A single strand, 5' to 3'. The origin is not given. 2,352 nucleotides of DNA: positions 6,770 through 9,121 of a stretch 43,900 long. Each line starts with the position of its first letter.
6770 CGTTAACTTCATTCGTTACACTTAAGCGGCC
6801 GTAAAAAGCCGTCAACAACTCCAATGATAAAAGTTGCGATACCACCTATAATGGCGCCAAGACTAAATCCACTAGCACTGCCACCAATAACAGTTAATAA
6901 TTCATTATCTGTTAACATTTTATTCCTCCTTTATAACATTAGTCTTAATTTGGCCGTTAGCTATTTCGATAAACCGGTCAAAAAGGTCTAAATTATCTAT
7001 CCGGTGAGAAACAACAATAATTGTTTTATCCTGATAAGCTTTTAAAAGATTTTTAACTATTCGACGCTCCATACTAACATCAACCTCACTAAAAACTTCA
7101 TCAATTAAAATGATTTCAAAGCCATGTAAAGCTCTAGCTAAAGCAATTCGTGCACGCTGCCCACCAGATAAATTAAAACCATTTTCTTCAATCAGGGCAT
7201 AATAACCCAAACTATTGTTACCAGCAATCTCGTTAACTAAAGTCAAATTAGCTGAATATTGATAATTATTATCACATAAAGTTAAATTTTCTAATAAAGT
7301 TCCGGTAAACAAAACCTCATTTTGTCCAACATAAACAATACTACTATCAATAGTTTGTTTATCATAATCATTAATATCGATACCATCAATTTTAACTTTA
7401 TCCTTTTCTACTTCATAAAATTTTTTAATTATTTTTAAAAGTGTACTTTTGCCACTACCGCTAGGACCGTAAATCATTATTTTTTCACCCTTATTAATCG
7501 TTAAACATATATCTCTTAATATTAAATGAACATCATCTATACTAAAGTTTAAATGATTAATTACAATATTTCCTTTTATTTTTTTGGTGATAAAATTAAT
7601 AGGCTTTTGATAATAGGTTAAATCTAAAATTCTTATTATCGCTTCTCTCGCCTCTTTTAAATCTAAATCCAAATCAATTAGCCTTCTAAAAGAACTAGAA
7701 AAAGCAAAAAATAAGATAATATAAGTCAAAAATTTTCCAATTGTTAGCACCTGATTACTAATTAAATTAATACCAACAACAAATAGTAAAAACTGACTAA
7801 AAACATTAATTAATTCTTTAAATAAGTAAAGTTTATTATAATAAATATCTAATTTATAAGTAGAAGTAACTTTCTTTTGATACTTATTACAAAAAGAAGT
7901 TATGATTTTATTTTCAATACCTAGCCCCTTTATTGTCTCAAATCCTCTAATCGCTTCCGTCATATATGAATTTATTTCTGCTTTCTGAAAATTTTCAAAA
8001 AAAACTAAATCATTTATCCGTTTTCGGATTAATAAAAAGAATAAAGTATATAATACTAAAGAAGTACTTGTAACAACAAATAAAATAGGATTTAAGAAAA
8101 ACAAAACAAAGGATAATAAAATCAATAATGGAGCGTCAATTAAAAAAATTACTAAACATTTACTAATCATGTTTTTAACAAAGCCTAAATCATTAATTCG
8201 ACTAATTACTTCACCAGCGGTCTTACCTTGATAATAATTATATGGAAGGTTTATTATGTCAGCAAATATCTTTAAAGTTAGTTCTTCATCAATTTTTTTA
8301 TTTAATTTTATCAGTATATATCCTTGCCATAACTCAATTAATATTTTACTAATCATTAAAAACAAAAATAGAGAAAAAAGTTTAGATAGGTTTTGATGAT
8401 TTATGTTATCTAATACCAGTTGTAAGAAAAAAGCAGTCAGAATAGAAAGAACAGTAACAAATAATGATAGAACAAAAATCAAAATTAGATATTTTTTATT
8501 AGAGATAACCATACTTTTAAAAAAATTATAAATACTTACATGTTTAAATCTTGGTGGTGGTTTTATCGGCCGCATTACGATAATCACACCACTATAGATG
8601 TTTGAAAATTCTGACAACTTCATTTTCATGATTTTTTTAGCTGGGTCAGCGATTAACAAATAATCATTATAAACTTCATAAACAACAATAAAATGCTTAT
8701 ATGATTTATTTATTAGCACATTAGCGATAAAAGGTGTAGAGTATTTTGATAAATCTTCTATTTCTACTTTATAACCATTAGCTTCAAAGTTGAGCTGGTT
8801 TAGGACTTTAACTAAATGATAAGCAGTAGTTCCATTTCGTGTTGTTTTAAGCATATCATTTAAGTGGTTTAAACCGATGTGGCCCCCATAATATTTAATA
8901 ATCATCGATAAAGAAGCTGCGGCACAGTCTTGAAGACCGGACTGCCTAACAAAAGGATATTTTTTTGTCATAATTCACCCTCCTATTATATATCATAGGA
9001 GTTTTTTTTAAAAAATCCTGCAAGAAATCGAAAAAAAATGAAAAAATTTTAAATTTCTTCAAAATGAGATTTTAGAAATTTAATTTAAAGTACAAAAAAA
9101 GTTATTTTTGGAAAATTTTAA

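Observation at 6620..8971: Unannotated two-peptide double-glycine-leader locus behind a C39 ABC exporter, with no immunity, accessory or regulatory gene, between rsmD and rpsU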

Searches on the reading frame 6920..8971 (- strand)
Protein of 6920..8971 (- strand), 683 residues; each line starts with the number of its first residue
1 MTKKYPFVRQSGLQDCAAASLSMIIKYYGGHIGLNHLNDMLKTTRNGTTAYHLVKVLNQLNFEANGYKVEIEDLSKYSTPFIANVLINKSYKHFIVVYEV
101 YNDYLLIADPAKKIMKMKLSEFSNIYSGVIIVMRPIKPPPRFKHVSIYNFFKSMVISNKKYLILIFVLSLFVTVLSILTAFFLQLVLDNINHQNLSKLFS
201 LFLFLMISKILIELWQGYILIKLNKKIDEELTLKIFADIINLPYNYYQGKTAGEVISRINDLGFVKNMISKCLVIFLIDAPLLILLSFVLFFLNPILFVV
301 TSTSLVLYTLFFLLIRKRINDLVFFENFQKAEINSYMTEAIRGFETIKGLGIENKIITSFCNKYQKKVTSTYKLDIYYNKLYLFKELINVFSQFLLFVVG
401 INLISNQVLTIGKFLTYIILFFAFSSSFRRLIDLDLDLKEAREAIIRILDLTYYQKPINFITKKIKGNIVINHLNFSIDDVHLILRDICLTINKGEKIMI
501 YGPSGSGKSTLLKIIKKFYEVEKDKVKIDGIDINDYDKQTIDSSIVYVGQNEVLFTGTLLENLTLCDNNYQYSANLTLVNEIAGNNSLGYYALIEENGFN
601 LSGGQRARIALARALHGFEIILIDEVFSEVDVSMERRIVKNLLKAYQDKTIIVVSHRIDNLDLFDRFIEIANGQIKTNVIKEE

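Call 7: search_protein_families(library=pfam, proteins=[window:6920-8971:-], max_evalue=0.1)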
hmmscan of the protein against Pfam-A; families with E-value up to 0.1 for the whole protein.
window:6920-8971:- (683 aa): 26 families (the best 25 are shown)
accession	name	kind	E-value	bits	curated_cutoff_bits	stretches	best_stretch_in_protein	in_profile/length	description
PF03412.21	Peptidase_C39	-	8e-37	126.5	22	1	4-135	1-130/133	Peptidase C39 family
PF00664.28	ABC_membrane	-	2.9e-34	119.4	28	1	162-427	1-273/274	ABC transporter transmembrane region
PF00005.33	ABC_tran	-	3.5e-24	86.4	25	1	485-626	1-135/137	ABC transporter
PF13304.12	AAA_21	-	4.3e-07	30.7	27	1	499-516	3-20/304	AAA domain, putative AbiEii toxin, Type IV TA system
PF02463.25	SMC_N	-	4.5e-06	26.7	40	1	498-672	27-213/220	RecF/RecN/SMC N terminal domain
PF13479.12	AAA_24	-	5e-05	23.7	27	1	495-631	2-78/195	AAA domain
PF01637.24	ATPase_2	-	5.9e-05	23.4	33.2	1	495-650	20-143/225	ATPase domain predominantly from Archaea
PF03215.21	Rad17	-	0.00061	20.2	23.8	1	478-544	28-93/186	Rad17 P-loop domain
PF03266.21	NTPase_1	-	0.00077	19.8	23.9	0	497-536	1-38/168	NTPase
PF13555.12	AAA_29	-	0.0014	18.7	27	1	491-512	18-39/61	P-loop containing region of AAA domain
PF00004.35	AAA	-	0.0023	18.8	21.2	0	498-534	1-35/131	ATPase family associated with various cellular activities (AAA)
PF13529.12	Peptidase_C39_2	-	0.0025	18.8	24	1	5-97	3-127/143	Peptidase_C39 like family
PF00006.31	ATP-synt_ab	-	0.0057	16.7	29.5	1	487-518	6-37/213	ATP synthase alpha/beta family, nucleotide-binding domain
PF13238.12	AAA_18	-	0.0079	17.1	29.4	1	498-539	1-34/128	AAA domain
PF13191.12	AAA_16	-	0.0092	16.9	32.6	1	494-517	21-46/167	AAA ATPase domain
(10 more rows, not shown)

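Call 8: search_protein_families(library=ncbifam, proteins=[window:6920-8971:-], max_evalue=0.1)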
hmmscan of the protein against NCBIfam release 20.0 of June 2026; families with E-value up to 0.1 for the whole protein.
window:6920-8971:- (683 aa): 189 families (the best 25 are shown)
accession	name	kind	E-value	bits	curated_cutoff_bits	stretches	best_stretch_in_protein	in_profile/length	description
TIGR01193.1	bacteriocin_ABC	subfamily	3.2e-105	353.2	523.85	1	14-675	5-686/708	peptide cleavage/export ABC transporter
TIGR03796.1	NHLM_micro_ABC1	equivalog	3.3e-100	336.3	853.3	1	6-676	3-690/710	NHLP family bacteriocin export ABC transporter peptidase/permease/ATPase subunit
TIGR03375.1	type_I_sec_LssB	subfamily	2.9e-85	287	693.1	1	18-677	4-681/696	type I secretion system permease/ATPase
TIGR01846.1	type_I_sec_HlyB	subfamily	7.6e-85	285.6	725.55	1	20-677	4-671/694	type I secretion system permease/ATPase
NF045998.1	cleave_ABC_plasm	equivalog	6.5e-75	252.7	500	1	10-657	2-660/673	Mbov_0121 family peptidase domain-containing ABC transporter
TIGR03797.1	NHLM_micro_ABC2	equivalog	1.4e-60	205.6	709.4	1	117-676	97-663/686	NHLP bacteriocin export ABC transporter permease/ATPase subunit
TIGR01842.1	type_I_sec_PrtD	subfamily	1.1e-58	199.1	510.15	1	157-677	3-533/544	type I secretion system permease/ATPase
TIGR02204.1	MsbA_rel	hypoth_equivalog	1.5e-57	195.5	780.4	1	163-675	20-552/576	ABC transporter, permease/ATP-binding protein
TIGR02203.1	MsbA_lipidA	equivalog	1.7e-56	191.9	602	1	153-675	7-546/572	lipid A export permease/ATP-binding protein MsbA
NF052233.1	CphA_assoc_ABC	equivalog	6.9e-55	186.7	880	1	159-676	183-721/766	cyanophycin metabolism-associated ABC transporter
TIGR00958.1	3a01208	subfamily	3.4e-53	181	874.6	1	157-676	158-692/711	antigen peptide transporter 2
TIGR02857.1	CydD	equivalog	4e-50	171.3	435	1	159-669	2-528/529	thiol reductant ABC exporter subunit CydD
NF045513.1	HepA_fam_ABC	equivalog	1e-46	159.6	725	1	127-675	20-586/610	heterocyst formation ABC transporter subunit HepA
NF008364.0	PRK11160.1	equivalog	5.9e-45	153.9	630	1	231-678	95-555/575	heme ABC transporter ATP-binding protein/permease CydC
NF008381.0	PRK11176.1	equivalog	7.3e-43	146.8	867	1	152-677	24-558/582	lipid A ABC transporter ATP-binding protein/permease MsbA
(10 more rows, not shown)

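Call 12: find_homologous_proteins(query=window:6920-8971:-, max_evalue=1e-20)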
Query window:6920-8971:- (683 aa): 400 proteins with E <= 1e-20 among 8000 candidates; the best 120 are listed.
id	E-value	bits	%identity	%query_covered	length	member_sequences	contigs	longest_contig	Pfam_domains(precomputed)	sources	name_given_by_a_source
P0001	0.0e+0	1461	100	100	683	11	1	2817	PF00005.34,PF13529.14,PF03412.22,PF02463.26,PF13304.13,PF00664.29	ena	-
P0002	0.0e+0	1166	79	100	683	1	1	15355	PF00005.34,PF03412.22,PF00664.29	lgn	-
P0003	0.0e+0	1033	72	99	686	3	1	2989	PF00005.34,PF13529.14,PF03412.22,PF00664.29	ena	-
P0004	0.0e+0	1024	72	99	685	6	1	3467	PF00005.34,PF13529.14,PF03412.22,PF00664.29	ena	-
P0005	3.2e-224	764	55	99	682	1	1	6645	PF00005.34,PF03412.22,PF03215.22,PF00664.29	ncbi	-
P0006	8.5e-201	687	49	99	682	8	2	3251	PF00005.34,PF03412.22,PF00664.29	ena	-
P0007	1.6e-185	636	48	99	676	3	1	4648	PF00005.34,PF03412.22,PF00664.29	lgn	-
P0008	5.6e-173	595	47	99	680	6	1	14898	PF00005.34,PF03412.22,PF00664.29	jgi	-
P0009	3.7e-170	586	56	80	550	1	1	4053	PF00005.34,PF02463.26,PF00664.29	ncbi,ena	-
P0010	7.1e-169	582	45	99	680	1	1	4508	PF00005.34,PF13529.14,PF03412.22,PF00664.29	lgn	-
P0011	7.2e-168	578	47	99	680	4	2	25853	PF00005.34,PF03412.22,PF00664.29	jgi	-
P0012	1.6e-165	570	45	100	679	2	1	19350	PF00005.34,PF13529.14,PF03412.22,PF00664.29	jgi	-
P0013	1.5e-163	564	45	99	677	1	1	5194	PF00005.34,PF03412.22,PF00664.29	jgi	-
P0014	1.9e-159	550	45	99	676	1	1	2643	PF00005.34,PF13529.14,PF03412.22,PF00664.29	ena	-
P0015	3.2e-159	550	45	99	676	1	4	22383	PF00005.34,PF13529.14,PF03412.22,PF00664.29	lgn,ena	-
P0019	2.1e-157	544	44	100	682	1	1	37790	PF00005.34,PF13529.14,PF03412.22,PF00664.29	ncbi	-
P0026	1.4e-155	538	43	99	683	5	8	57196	PF00005.34,PF03412.22,PF00664.29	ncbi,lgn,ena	-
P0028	1.5e-155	538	42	99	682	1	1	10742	PF00005.34,PF03412.22,PF00664.29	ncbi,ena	-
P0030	1.6e-155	537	43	99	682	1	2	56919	PF00005.34,PF03412.22,PF00664.29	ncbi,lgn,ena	-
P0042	6.4e-155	535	42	99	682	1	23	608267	PF00005.34,PF03412.22,PF00664.29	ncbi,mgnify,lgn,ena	mgnify:FL=1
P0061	8.6e-153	528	44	96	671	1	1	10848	PF00005.34,PF03412.22,PF00664.29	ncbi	-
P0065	3.5e-152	526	40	100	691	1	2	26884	PF00005.34,PF03412.22,PF00664.29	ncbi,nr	ncbi:MAG: peptidase domain-containing ABC transporter [Clostridium sp.]|nr:peptidase domain-containi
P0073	3.8e-151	523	41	98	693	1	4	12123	PF00005.34,PF03412.22,PF00664.29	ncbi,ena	-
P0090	1.4e-149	518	41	100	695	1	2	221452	PF00005.34,PF13529.14,PF03412.22,PF00664.29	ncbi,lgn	-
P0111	1.7e-146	508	43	100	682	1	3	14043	PF00005.34,PF13529.14,PF03412.22,PF00664.29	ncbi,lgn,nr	ncbi:MAG: peptidase domain-containing ABC transporter [Bacilli bacterium]|nr:peptidase domain-contai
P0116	2.1e-146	507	42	99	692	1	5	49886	PF00005.34,PF03412.22,PF00664.29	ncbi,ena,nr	ncbi:MAG: peptidase domain-containing ABC transporter [Firmicutes bacterium]|nr:peptidase domain-con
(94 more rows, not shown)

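Call 13: find_encoding_contigs(protein=P0002, flank=10000, max_places=3)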
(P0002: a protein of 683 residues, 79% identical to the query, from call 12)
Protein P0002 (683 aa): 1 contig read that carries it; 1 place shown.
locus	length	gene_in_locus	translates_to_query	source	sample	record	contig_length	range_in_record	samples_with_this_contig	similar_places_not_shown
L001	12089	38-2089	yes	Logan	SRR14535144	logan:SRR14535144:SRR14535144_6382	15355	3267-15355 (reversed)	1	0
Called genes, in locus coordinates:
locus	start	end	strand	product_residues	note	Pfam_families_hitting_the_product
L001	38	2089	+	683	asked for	PF03412:Peptidase_C39, PF00664:ABC_membrane, PF00005:ABC_tran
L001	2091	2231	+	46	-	-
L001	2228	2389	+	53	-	-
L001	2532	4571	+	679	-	PF08245:Mur_ligase_M, PF02875:Mur_ligase_C (weak), PF13306:LRR_5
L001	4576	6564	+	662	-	PF08245:Mur_ligase_M, PF02875:Mur_ligase_C, PF13306:LRR_5, PF13855:LRR_8 (faint)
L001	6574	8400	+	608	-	-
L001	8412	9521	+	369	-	PF14397:ATPgrasp_ST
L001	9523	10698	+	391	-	PF09587:PGA_cap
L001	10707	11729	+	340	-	PF14397:ATPgrasp_ST, PF14398:ATPgrasp_YheCD (faint)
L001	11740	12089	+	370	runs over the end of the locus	PF04464:Glyphos_transf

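Call 14: find_encoding_contigs(protein=P0004, flank=10000, max_places=3)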
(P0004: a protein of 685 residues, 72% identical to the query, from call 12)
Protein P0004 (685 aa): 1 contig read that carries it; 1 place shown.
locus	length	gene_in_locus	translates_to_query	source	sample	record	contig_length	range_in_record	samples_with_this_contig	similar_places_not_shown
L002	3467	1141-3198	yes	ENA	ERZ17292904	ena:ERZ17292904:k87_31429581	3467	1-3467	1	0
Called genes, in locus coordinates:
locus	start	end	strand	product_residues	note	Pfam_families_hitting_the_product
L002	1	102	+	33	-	?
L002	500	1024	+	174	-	PF03602:Cons_hypoth95, PF02005:TRM (weak), PF02086:MethyltransfD12 (faint), PF02475:TRM5-TYW2_MTfase, PF05175:MTS, PF13847:Methyltransf_31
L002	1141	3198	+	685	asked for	PF03412:Peptidase_C39, PF13529:Peptidase_C39_2 (weak), PF00664:ABC_membrane, PF00005:ABC_tran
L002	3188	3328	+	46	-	-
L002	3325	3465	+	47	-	?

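Call 15: find_encoding_contigs(protein=P0005, flank=10000, max_places=3)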
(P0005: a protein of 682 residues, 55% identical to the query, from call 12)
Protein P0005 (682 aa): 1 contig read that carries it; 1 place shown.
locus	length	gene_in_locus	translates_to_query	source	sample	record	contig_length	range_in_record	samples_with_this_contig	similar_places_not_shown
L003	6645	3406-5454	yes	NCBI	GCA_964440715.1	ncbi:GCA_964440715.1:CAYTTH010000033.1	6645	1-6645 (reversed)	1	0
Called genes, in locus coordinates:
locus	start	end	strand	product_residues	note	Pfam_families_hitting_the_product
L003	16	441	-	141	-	PF03073:TspO_MBR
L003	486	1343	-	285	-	PF01297:ZnuA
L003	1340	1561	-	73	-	PF01809:YidD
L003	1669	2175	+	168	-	-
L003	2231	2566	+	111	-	PF14071:YlbD_coat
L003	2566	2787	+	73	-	PF14003:YlbE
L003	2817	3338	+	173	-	PF03602:Cons_hypoth95, PF02086:MethyltransfD12 (faint), PF05175:MTS, PF13847:Methyltransf_31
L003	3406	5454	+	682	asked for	PF03412:Peptidase_C39, PF00664:ABC_membrane, PF03215:Rad17 (faint), PF00005:ABC_tran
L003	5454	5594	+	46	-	-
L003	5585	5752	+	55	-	-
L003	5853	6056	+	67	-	PF01165:Ribosomal_S21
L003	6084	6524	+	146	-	PF09424:YqeY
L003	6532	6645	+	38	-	?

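Call 30: search_solved_structures(query=window:6920-8971:-, max_evalue=1e-30, show_alignments=1)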
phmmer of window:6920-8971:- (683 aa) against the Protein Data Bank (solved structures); distinct sequences matched with E-value up to 1e-30: 148 (the best 60 are shown).
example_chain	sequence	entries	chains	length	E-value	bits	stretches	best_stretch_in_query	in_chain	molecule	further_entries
4ry2_A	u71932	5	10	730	6e-86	292.6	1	2-675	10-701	ABC-type bacteriocin transporter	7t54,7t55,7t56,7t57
8vp3_A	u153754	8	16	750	6.7e-86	292.5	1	2-675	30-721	ABC-type bacteriocin transporter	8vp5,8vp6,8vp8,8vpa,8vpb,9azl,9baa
4s0f_A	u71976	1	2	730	1.5e-85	291.3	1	2-675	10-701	ABC-type bacteriocin transporter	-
6v9z_A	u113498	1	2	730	1.3e-84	288.3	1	2-675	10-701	ABC-type bacteriocin transporter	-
8vp9_A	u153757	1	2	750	1.6e-83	284.6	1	2-675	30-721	ABC-type bacteriocin transporter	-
8hf4_A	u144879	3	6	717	8.4e-81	275.6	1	10-675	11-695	Transport/processing ATP-binding protein ComA | Competence factor transporting ATP-binding protein/permease ComA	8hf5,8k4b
8hf7_A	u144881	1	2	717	1.4e-80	274.9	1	10-675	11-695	Competence factor transporting ATP-binding protein/permease ComA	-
8hf6_A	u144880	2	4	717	2.1e-80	274.3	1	10-675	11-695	Competence factor transporting ATP-binding protein/permease ComA | Transport/processing ATP-binding protein ComA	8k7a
7zka_A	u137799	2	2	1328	8.6e-61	209.5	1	191-678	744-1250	ATP-dependent translocase ABCB1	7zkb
7zk9_A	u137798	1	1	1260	1.2e-60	209.1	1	191-678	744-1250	ATP-dependent translocase ABCB1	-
7zk8_A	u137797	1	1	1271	1.2e-60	209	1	191-678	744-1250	ATP-dependent translocase ABCB1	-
7zk4_A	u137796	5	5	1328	2.1e-60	208.2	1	191-678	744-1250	ATP-dependent translocase ABCB1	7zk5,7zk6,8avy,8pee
6ujp_A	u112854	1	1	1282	2.2e-60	208.2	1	191-678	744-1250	ATP-dependent translocase ABCB1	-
6ujs_A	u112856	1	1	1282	2.6e-60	207.9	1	192-678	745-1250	ATP-dependent translocase ABCB1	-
6q81_A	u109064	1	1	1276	3.2e-60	207.6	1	191-678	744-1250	P-glycoprotein (ABCB1)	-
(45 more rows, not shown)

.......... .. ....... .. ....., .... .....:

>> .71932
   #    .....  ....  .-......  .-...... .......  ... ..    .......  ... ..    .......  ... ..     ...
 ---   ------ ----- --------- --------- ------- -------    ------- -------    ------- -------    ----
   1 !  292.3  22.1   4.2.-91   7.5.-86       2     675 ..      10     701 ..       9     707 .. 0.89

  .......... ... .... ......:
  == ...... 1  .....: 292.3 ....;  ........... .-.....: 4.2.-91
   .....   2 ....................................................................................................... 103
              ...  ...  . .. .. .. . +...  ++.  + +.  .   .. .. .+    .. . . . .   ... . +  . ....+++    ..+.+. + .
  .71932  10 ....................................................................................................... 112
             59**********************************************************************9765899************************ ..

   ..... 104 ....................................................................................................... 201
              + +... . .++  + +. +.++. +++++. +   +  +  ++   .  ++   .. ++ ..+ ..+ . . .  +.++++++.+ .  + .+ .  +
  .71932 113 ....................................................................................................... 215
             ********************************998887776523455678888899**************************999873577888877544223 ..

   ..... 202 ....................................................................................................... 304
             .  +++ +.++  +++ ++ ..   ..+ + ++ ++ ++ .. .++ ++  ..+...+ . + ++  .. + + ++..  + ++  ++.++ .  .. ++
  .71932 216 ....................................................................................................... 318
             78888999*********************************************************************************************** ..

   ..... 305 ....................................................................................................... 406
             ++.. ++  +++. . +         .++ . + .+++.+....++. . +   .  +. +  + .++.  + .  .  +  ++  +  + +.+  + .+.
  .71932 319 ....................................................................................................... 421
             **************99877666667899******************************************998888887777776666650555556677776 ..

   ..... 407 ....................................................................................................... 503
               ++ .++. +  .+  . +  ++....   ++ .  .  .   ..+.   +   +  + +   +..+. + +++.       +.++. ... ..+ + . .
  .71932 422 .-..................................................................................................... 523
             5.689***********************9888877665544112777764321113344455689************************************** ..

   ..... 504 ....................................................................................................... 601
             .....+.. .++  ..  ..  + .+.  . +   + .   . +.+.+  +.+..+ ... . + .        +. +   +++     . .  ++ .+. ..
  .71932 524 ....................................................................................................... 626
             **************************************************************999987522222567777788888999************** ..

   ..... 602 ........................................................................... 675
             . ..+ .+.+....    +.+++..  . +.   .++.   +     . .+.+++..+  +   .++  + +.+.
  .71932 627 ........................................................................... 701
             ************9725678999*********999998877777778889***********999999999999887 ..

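Call 42: find_encoding_contigs(protein=P0042, flank=8000, max_places=2)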
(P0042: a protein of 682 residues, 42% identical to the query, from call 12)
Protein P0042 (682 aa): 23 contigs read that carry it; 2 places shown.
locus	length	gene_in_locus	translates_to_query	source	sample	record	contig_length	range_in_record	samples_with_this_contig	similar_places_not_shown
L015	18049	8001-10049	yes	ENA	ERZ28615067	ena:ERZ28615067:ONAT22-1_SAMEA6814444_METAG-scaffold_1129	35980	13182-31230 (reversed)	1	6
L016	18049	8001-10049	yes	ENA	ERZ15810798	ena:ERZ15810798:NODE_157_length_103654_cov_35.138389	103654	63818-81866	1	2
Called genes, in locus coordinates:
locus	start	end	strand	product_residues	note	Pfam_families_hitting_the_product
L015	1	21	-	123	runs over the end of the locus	PF12670:DUF3792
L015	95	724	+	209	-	PF04239:DUF421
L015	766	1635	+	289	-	PF16403:Bact_surface_Ig-like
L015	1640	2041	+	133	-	PF00293:NUDIX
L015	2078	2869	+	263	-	PF05582:Peptidase_U57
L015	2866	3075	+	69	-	PF06257:VEG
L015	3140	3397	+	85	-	PF04026:SpoVG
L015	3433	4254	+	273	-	PF01136:Peptidase_U32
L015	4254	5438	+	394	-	PF01136:Peptidase_U32, PF04055:Radical_SAM (faint), PF16325:Peptidase_U32_C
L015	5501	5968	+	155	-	PF03449:GreA_GreB_N, PF01272:GreA_GreB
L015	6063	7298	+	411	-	PF05697:Trigger_N, PF00254:FKBP_C, PF05698:Trigger_C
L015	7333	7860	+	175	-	PF03602:Cons_hypoth95, PF05175:MTS, PF13847:Methyltransf_31 (weak)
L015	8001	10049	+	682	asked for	PF03412:Peptidase_C39, PF00664:ABC_membrane, PF00005:ABC_tran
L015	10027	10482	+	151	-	-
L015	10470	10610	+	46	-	-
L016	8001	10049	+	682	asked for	PF03412:Peptidase_C39, PF00664:ABC_membrane, PF00005:ABC_tran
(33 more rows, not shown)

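Call 43: find_encoding_contigs(protein=P0065, flank=8000, max_places=2)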
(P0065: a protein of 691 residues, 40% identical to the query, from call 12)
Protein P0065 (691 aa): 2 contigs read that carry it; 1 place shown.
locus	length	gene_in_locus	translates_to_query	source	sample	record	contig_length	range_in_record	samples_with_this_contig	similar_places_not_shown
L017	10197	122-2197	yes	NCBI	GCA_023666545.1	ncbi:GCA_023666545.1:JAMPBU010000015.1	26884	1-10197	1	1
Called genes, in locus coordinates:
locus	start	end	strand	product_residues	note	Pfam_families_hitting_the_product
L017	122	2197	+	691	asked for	PF03412:Peptidase_C39, PF00664:ABC_membrane, PF00005:ABC_tran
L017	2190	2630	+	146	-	-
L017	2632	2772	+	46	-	-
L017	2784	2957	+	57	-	-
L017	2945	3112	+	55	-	-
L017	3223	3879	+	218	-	PF08281:Sigma70_r4_2 (faint), PF04542:Sigma70_r2 (weak)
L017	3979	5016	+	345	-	PF00534:Glycos_transf_1, PF13692:Glyco_trans_1_4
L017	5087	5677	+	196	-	-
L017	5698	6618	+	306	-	-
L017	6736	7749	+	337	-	PF01244:Peptidase_M19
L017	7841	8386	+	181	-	-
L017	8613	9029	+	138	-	PF00164:Ribosom_S12_S23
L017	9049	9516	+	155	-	PF00177:Ribosomal_S7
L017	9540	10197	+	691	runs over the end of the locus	PF00009:GTP_EFTU, PF03144:GTP_EFTU_D2, PF22042:EF-G_D2, PF14492:EFG_III, PF16658:RF3_C, PF03764:EFG_IV, PF00679:EFG_C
